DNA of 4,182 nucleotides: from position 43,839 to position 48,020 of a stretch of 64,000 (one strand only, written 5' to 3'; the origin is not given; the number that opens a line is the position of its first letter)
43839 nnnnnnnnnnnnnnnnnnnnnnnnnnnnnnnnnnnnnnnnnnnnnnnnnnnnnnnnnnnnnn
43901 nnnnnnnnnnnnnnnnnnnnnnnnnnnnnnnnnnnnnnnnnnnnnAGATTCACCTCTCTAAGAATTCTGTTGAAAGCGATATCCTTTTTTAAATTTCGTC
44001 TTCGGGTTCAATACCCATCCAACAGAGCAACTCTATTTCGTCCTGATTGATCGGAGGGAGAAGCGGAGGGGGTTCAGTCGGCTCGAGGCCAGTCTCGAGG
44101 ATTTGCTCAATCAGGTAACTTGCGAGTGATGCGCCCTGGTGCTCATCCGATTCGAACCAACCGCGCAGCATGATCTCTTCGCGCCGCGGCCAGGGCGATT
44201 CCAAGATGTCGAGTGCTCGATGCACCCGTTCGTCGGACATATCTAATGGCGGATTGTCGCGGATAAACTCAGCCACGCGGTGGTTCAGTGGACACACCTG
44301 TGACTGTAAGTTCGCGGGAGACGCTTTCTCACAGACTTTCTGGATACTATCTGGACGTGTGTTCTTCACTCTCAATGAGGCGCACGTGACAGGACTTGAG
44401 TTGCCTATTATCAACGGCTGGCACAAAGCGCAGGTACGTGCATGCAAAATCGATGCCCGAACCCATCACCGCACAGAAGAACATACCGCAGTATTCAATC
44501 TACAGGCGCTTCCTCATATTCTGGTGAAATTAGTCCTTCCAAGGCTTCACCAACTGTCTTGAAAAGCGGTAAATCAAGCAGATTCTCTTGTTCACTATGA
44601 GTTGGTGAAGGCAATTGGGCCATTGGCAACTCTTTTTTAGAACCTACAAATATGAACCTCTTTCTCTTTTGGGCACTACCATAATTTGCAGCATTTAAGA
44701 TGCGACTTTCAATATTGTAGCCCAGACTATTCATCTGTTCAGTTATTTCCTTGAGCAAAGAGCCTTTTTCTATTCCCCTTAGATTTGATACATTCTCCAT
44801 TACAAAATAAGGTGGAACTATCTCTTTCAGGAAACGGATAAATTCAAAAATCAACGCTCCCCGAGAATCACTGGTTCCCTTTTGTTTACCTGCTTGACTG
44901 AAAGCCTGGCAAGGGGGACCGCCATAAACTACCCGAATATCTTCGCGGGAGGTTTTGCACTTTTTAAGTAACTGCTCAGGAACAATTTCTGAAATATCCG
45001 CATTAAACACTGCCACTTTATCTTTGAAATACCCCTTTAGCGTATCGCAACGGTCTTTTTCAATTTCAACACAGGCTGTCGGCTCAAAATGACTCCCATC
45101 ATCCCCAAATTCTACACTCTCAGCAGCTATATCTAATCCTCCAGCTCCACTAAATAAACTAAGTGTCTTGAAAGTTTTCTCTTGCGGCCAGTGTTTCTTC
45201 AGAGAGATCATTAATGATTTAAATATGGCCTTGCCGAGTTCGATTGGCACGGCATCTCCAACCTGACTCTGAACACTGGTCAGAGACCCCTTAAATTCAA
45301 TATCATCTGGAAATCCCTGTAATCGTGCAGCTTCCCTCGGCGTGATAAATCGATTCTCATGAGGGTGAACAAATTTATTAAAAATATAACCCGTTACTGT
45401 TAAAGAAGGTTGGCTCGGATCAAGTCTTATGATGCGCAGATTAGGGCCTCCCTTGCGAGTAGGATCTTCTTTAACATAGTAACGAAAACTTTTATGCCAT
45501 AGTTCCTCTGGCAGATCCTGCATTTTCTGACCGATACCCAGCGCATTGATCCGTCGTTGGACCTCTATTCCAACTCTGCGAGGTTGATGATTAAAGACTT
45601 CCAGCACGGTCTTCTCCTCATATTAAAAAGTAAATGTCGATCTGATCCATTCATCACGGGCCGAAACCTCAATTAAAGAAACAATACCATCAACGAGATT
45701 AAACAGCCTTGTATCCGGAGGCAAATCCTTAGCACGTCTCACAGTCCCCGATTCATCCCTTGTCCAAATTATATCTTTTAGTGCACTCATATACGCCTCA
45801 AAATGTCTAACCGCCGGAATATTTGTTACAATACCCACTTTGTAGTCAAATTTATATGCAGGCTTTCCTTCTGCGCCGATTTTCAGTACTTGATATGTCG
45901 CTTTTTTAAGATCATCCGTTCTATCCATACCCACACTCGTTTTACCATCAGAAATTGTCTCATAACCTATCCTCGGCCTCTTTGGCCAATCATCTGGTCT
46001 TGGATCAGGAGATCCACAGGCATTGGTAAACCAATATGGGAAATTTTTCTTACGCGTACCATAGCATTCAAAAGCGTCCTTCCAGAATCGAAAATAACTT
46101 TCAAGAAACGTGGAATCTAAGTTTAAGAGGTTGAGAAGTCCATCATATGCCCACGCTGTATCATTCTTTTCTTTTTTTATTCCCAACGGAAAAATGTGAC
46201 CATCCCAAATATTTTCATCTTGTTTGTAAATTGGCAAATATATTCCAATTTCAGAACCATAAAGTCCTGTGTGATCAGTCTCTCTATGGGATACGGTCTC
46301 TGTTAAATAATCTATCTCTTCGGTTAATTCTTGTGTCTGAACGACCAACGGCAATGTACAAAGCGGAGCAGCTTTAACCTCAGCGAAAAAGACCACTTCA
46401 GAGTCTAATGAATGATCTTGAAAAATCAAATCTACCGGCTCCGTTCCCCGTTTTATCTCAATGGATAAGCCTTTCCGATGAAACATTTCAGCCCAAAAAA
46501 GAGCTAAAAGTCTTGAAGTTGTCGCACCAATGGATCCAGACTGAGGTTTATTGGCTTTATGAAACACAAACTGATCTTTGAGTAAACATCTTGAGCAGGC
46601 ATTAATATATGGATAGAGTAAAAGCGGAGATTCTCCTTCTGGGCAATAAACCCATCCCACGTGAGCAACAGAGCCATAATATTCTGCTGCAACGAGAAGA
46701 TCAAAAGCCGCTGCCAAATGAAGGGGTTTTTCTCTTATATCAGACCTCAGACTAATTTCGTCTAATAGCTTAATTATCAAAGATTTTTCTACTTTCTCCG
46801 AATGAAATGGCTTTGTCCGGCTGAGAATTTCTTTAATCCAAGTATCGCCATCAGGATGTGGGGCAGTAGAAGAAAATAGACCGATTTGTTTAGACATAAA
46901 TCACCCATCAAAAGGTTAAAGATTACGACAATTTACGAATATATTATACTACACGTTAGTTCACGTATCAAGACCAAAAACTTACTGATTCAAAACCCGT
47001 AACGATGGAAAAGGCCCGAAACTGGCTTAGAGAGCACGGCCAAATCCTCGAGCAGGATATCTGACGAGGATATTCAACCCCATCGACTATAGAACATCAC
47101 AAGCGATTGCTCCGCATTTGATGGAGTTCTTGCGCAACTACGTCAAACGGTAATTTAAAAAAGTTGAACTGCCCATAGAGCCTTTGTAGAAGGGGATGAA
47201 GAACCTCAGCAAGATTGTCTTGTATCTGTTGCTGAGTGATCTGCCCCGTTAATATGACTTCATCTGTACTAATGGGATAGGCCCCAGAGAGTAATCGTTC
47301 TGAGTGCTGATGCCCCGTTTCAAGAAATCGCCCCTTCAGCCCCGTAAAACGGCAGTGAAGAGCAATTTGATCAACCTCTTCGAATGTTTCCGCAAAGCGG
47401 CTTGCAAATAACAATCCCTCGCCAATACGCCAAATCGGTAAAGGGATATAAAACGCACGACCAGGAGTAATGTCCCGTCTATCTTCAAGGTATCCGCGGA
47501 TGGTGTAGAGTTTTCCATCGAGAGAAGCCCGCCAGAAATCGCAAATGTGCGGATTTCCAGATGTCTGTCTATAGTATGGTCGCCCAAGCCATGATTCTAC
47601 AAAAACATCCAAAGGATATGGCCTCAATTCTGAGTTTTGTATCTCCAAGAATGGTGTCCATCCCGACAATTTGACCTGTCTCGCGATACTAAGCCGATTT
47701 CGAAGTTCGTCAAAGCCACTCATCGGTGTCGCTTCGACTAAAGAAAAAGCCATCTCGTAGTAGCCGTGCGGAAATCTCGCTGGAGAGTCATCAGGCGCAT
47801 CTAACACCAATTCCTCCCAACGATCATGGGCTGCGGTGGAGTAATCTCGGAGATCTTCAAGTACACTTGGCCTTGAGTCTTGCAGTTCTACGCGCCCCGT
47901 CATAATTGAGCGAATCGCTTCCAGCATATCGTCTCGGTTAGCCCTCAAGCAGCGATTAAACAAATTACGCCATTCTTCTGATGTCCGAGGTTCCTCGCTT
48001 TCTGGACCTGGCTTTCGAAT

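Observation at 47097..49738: Zn-ribbon/HEPN-like protein followed by a Schlafen/AlbA_2 protein may be a two-gene RNA-targeting module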

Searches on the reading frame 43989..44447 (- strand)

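Call 55: search_protein_families(library=pfam, proteins=[window:43989-44447:-], max_evalue=1)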
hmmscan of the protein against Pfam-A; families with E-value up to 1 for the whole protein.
window:43989-44447:- (152 aa): 2 families
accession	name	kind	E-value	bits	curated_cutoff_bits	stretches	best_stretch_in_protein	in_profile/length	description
PF22044.1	SPO24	-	0.16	13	27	1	5-31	5-30/64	Sporulation protein 24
PF05851.16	Lentivirus_VIF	-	0.22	10.8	25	1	25-69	191-235/251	Lentivirus virion infectivity factor (VIF)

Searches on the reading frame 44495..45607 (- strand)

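Call 3: search_protein_families(library=pfam, proteins=[window:44495-45607:-], max_evalue=0.1)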
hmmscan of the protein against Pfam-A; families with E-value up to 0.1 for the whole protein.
window:44495-45607:- (370 aa): 2 families
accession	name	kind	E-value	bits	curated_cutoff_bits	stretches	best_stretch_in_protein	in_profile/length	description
PF00145.23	DNA_methylase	-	2.1e-66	225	22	2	146-342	1-182/324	C-5 cytosine-specific DNA methylase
PF09445.16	Methyltransf_15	-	0.097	12.7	22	0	149-233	5-81/165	RNA cap guanine-N2 methyltransferase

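Call 4: search_protein_families(library=padloc, proteins=[window:44495-45607:-], max_evalue=0.1)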
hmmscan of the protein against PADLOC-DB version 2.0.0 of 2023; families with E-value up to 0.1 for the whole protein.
window:44495-45607:- (370 aa): 63 families (the best 25 are shown)
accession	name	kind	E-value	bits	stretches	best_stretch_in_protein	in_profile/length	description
PDLC03234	MTase_II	-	3.1e-82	274.8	2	144-361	3-204/375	Type II methyltransferase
PDLC03378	MTase_II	-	7.5e-82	273.4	2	146-362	3-201/344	Type II methyltransferase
PDLC03272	MTase_II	-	6.8e-68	227.6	2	141-339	70-254/407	Type II methyltransferase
PDLC03326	MTase_II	-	1.5e-66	223.3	2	146-360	5-215/412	Type II methyltransferase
PDLC00033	DruM2|DruM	-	2.2e-65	219.3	2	142-342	18-207/368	DNA cytosine methylase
PDLC00026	DruM2|DruM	-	1.1e-59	200.8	2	145-367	4-203/336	DNA cytosine methylase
PDLC03237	MTase_II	-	3.4e-58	195.4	1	61-335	712-980/1036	Type II methyltransferase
PDLC02650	DrmMII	-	6.6e-52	174.8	3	146-277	9-137/435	DrmMII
PDLC03307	MTase_II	-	1.8e-48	163.7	2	146-341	1-208/382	Type II methyltransferase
PDLC00027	DruM2|DruM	-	1.8e-47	160.4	2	143-341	9-190/361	DNA cytosine methylase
PDLC02649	DrmMII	-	2.8e-45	153.1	2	201-334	88-229/422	DrmMII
PDLC00031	DruM2|DruM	-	1.8e-44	150.3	2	143-359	9-209/361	DNA cytosine methylase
PDLC02656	DrmMII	-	1.1e-43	147.8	2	143-359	2-232/491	DrmMII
PDLC03279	MTase_II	-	3.4e-42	142.5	2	146-325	3-174/587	Type II methyltransferase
PDLC00030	DruM2|DruM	-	1.2e-40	137.8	2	143-332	3-193/380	DNA cytosine methylase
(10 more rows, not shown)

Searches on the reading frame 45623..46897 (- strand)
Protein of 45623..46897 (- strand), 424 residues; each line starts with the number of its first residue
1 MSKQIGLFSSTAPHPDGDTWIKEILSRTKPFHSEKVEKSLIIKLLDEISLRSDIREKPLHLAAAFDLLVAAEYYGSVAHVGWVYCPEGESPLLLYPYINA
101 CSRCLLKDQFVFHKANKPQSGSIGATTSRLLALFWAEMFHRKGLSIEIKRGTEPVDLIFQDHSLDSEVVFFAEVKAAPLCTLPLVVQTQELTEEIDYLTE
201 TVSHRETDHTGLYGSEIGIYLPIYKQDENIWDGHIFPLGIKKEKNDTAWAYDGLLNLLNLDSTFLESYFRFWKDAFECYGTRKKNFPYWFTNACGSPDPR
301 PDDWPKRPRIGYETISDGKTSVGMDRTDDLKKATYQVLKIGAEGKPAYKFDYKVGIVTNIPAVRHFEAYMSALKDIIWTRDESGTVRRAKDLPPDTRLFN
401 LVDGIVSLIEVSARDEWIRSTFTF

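Call 3: search_protein_families(library=pfam, proteins=[window:45623-46897:-], max_evalue=0.1)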
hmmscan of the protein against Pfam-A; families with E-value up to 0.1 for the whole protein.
window:45623-46897:- (424 aa): 0 families

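Call 4: search_protein_families(library=padloc, proteins=[window:45623-46897:-], max_evalue=0.1)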
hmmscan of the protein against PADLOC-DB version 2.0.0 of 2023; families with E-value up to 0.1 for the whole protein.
window:45623-46897:- (424 aa): 2 families
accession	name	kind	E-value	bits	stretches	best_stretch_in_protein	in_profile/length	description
PDLC03440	REase_II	-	2.6e-103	344.3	1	19-424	8-417/417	Type II restriction enzyme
PDLC03413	REase_II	-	1.7e-21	74.5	1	59-408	77-409/455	Type II restriction enzyme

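Call 7: search_protein_families(library=ncbifam, proteins=[window:45623-46897:-], max_evalue=0.1)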
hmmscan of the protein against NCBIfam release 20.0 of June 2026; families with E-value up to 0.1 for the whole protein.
window:45623-46897:- (424 aa): 0 families

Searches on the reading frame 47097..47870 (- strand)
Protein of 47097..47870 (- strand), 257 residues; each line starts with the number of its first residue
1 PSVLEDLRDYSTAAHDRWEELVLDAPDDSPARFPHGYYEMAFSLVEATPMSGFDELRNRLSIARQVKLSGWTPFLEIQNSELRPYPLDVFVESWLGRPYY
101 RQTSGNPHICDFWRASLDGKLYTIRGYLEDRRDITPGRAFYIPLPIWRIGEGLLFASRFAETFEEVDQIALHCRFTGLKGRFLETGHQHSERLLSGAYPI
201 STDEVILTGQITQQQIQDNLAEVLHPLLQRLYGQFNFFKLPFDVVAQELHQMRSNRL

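Call 55: search_protein_families(library=pfam, proteins=[window:47097-47870:-], max_evalue=1)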
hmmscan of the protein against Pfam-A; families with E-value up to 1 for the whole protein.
window:47097-47870:- (257 aa): 0 families
